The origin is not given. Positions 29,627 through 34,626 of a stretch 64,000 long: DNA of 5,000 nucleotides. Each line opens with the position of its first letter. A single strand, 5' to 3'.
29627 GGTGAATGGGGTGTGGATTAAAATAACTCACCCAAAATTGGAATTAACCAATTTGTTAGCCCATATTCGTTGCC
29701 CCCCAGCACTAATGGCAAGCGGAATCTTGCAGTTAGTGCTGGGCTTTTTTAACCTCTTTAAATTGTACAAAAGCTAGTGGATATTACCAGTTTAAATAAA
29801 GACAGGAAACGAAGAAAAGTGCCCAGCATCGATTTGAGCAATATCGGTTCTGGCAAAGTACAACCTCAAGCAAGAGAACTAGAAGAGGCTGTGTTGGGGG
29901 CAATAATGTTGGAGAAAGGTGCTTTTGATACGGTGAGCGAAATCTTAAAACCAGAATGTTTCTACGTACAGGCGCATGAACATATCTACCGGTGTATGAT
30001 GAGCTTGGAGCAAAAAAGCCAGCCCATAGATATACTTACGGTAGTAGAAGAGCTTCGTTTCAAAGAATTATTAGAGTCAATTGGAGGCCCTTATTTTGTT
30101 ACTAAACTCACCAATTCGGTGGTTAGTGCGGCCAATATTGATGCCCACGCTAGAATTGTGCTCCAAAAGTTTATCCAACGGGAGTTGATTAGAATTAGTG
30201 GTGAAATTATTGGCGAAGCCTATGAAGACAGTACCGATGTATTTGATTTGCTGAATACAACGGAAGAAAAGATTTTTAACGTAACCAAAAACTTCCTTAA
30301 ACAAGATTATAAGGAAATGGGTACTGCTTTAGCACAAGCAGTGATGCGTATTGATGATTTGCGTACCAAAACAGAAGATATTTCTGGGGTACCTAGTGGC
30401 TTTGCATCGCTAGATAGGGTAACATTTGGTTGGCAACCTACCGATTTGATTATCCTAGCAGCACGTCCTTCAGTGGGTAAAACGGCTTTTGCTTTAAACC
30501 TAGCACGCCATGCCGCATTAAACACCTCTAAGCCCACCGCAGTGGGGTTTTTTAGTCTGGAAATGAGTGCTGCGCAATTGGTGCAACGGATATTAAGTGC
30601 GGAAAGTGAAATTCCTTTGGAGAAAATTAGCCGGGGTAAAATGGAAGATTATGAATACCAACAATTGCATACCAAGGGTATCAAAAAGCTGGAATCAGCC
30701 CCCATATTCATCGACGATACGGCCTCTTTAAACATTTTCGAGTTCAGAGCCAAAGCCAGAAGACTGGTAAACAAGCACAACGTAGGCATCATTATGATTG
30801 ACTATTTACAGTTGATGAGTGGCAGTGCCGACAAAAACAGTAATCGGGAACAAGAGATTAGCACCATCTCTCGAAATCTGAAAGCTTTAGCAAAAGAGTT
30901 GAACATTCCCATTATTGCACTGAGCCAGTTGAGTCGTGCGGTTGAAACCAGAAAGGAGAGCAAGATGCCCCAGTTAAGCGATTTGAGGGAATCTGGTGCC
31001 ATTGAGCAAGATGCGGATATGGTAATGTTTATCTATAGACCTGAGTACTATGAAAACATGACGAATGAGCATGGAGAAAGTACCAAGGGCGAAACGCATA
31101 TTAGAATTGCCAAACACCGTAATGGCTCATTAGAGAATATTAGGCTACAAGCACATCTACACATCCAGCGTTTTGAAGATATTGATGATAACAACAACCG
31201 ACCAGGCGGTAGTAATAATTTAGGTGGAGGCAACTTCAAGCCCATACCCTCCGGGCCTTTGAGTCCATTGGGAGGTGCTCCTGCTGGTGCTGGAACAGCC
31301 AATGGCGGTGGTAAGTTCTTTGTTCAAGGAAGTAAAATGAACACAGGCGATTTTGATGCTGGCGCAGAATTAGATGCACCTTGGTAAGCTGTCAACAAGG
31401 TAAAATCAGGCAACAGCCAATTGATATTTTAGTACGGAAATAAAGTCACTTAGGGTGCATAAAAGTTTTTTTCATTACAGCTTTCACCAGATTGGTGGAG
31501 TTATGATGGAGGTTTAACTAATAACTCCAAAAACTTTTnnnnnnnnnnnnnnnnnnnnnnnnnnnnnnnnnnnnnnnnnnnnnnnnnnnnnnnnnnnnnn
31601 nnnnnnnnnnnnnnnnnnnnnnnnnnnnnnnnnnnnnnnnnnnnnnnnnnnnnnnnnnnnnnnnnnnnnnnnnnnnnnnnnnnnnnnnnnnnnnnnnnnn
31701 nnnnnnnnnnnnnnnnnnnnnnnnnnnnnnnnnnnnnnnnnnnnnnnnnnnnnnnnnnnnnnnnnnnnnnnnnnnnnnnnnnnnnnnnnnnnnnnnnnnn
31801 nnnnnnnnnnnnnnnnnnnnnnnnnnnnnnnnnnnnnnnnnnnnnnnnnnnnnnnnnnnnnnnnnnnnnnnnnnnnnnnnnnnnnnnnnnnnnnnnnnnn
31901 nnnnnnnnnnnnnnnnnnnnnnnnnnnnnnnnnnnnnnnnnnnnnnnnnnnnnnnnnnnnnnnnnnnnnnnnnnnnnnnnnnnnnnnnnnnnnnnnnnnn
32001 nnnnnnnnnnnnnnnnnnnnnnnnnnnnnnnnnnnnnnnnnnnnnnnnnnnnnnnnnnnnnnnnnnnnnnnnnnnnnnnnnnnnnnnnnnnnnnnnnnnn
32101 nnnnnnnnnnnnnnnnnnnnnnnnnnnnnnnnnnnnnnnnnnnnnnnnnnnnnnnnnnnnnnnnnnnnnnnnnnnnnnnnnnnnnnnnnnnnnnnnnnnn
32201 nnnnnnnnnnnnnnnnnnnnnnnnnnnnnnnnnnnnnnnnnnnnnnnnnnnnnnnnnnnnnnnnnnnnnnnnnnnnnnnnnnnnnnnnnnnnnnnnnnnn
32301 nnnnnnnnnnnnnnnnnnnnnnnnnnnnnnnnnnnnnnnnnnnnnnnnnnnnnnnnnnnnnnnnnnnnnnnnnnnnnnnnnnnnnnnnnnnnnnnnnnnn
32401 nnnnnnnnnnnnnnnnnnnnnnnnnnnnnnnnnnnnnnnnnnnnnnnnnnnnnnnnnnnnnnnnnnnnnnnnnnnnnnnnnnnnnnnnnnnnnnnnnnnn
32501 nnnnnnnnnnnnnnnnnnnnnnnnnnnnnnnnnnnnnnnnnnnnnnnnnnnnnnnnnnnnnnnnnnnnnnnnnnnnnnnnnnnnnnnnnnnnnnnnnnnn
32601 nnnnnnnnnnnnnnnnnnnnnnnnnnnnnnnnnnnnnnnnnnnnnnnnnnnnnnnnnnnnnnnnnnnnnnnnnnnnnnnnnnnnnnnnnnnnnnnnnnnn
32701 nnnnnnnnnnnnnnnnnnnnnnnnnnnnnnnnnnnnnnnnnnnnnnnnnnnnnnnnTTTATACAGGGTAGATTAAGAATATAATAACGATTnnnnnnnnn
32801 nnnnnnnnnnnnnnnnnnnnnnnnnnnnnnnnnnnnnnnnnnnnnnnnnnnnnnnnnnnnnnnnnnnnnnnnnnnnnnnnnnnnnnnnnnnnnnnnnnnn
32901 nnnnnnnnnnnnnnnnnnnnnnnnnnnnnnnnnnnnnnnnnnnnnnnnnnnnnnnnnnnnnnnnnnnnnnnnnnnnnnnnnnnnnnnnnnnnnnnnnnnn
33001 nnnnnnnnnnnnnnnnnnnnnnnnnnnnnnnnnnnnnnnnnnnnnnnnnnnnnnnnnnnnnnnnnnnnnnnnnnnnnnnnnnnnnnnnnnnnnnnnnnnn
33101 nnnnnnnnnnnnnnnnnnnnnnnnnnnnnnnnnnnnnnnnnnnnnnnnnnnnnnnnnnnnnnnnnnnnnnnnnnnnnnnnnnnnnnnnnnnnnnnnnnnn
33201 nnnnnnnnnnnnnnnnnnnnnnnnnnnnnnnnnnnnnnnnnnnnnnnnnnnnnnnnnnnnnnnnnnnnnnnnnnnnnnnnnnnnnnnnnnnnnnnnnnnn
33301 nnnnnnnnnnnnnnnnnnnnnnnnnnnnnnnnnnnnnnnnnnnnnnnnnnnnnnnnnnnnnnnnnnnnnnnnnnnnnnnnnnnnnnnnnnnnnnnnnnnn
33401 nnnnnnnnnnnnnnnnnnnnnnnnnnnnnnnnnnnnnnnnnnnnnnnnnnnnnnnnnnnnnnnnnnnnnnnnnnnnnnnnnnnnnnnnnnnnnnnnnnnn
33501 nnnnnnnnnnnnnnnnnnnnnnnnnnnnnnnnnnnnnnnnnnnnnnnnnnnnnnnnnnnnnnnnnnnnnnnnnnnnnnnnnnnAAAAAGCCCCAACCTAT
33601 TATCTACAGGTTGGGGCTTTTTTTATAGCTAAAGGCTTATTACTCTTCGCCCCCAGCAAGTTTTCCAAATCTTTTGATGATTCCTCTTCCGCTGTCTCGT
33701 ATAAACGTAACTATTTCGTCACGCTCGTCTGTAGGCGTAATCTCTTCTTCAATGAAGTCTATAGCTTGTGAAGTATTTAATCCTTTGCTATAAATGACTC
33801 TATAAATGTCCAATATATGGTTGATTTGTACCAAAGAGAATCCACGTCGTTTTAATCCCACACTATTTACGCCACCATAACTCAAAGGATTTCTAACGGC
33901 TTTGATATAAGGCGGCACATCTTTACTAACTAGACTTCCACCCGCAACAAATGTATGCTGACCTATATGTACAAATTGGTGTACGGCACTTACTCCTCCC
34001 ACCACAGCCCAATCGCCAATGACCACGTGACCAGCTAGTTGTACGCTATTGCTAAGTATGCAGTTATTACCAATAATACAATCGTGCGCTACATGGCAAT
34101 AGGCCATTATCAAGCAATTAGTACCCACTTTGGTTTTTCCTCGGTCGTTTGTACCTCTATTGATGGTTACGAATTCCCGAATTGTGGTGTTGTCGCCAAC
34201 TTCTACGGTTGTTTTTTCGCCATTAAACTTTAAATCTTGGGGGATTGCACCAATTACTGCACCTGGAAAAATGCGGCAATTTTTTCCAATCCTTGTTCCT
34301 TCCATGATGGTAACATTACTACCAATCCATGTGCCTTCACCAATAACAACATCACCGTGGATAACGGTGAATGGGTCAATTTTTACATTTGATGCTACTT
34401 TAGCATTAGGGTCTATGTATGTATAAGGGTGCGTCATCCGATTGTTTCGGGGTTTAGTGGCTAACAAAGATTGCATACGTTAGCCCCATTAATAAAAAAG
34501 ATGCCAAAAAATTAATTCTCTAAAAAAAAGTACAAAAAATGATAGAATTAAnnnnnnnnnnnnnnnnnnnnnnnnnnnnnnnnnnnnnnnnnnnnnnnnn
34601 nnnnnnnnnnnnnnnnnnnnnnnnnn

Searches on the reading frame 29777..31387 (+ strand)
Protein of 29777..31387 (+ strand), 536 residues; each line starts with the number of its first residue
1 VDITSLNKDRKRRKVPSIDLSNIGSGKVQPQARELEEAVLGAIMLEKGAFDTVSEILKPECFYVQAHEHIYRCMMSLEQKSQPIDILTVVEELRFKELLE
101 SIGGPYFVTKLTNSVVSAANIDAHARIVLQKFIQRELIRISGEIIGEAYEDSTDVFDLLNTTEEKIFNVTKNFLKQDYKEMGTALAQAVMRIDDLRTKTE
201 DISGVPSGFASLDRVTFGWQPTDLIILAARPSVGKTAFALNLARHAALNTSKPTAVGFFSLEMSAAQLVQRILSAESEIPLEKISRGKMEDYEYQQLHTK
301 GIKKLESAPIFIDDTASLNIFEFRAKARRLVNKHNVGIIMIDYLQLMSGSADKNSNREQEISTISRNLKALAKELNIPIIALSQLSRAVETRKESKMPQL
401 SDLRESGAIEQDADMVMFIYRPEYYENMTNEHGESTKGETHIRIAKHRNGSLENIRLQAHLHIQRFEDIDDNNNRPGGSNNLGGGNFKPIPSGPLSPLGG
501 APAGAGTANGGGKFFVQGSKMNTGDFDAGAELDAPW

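Call 15: search_protein_families(library=ncbifam, proteins=[window:29777-31387:+], max_evalue=0.001)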
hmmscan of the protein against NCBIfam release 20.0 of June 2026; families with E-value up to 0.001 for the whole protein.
window:29777-31387:+ (536 aa): 16 families
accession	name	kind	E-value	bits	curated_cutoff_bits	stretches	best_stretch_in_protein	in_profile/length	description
TIGR00665.1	DnaB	equivalog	3.6e-154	513.8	385.25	1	29-469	2-433/435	replicative DNA helicase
NF005852.0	PRK07773.1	equivalog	1.4e-149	500.1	780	2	24-408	19-398/886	replicative DNA helicase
NF004384.0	PRK05748.1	equivalog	8.6e-148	492.6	525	1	24-474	5-447/452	replicative DNA helicase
NF006606.0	PRK09165.1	equivalog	3.1e-127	425.2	540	1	27-474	19-492/497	replicative DNA helicase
NF004109.0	PRK05595.1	equivalog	1.3e-124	416.2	737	1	28-469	7-438/444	replicative DNA helicase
NF006443.0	PRK08760.1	equivalog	1.9e-116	389.2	741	1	21-472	25-470/476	replicative DNA helicase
NF040583.1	dnaB_SPI-7_type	exception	7.4e-116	387.7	655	1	31-469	3-434/434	SPI-7-type island replicative DNA helicase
TIGR03600.1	phage_DnaB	exception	1.4e-114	383.3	498.65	1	34-457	3-419/421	phage replicative helicase, DnaB family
NF005424.0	PRK07004.1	equivalog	1e-111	373.7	834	1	22-470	8-452/460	replicative DNA helicase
NF006306.0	PRK08506.1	equivalog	3.6e-108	362.2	596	1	33-472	7-454/472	replicative DNA helicase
NF005945.0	PRK08006.1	equivalog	2e-103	346.7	898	1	23-468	21-462/471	replicative DNA helicase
NF005369.0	PRK06904.1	equivalog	1.9e-102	343.5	809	1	27-471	23-466/474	replicative DNA helicase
NF006458.0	PRK08840.1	equivalog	1.1e-101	340.8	884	1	11-468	5-455/464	replicative DNA helicase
NF004967.0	PRK06321.1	equivalog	8.5e-97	325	751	1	27-468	14-464/472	replicative DNA helicase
NF005240.0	PRK06749.1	subfamily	7.7e-86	288.5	686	1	32-466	5-424/428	replicative DNA helicase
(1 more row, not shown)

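Call 66: find_encoding_contigs(protein=window:29777-31387:+, flank=500, max_places=2)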
Protein window:29777-31387:+ (536 aa): no gene with exactly this product is on record in the collection.

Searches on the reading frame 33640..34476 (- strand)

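Call 15: search_protein_families(library=ncbifam, proteins=[window:33640-34476:-], max_evalue=0.001)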
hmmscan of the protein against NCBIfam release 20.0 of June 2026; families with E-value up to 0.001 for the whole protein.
window:33640-34476:- (278 aa): 41 families (the best 25 are shown)
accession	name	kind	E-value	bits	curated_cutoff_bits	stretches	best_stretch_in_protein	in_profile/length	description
NF003657.0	PRK05289.1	equivalog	1.4e-106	355.5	226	1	12-268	3-260/264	acyl-ACP--UDP-N-acetylglucosamine O-acyltransferase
TIGR01852.1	lipid_A_lpxA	equivalog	2.5e-98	328.4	231.05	1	16-266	2-253/254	acyl-ACP--UDP-N-acetylglucosamine O-acyltransferase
TIGR01853.1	lipid_A_lpxD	equivalog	6.4e-32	110.8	242.5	1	14-190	112-294/325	UDP-3-O-(3-hydroxymyristoyl)glucosamine N-acyltransferase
TIGR03570.1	NeuD_NnaD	subfamily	1.9e-30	106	160.8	2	90-197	99-200/202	NeuD/PglB/VioB family sugar acetyltransferase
NF002060.0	PRK00892.1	subfamily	7.8e-30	104.1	207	1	12-189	119-302/345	UDP-3-O-(3-hydroxymyristoyl)glucosamine N-acyltransferase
TIGR03532.1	DapD_Ac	equivalog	4.8e-13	49.3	231.75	1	90-191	98-201/231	2,3,4,5-tetrahydropyridine-2,6-dicarboxylate N-acetyltransferase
NF010934.1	PRK14354.1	equivalog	6.2e-13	48.1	450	1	18-190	256-430/447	bifunctional UDP-N-acetylglucosamine diphosphorylase/glucosamine-1-phosphate N-acetyltransferase GlmU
NF010935.0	PRK14355.1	equivalog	1.8e-11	43.3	718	1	18-194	262-441/459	bifunctional UDP-N-acetylglucosamine diphosphorylase/glucosamine-1-phosphate N-acetyltransferase GlmU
NF000490.1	chloram_CatB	equivalog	1.9e-11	43.7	350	1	15-70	86-138/210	type B chloramphenicol O-acetyltransferase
NF010937.0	PRK14357.1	equivalog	4.5e-11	42.3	658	1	19-193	250-426/448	bifunctional UDP-N-acetylglucosamine diphosphorylase/glucosamine-1-phosphate N-acetyltransferase GlmU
NF007240.0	PRK09677.1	equivalog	7.6e-11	41.9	243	1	26-81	114-170/192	putative lipopolysaccharide biosynthesis O-acetyl transferase WbbJ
TIGR01173.1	glmU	equivalog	1e-10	41.1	366.85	1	19-190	257-431/452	bifunctional UDP-N-acetylglucosamine diphosphorylase/glucosamine-1-phosphate N-acetyltransferase GlmU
NF000111.1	stregram_VatD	exception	1.1e-10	41.7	400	1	27-71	99-142/209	streptogramin A O-acetyltransferase Vat(D)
NF058585.1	HptprglPActTf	PfamEq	1.1e-10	41.3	300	1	149-199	105-155/172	heptaprenylglyceryl phosphate O-acetyltransferase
TIGR03991.1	alt_bact_glmU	hypoth_equivalog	1.7e-10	40.8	225.3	2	28-69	205-246/394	UDP-N-acetylglucosamine diphosphorylase/glucosamine-1-phosphate N-acetyltransferase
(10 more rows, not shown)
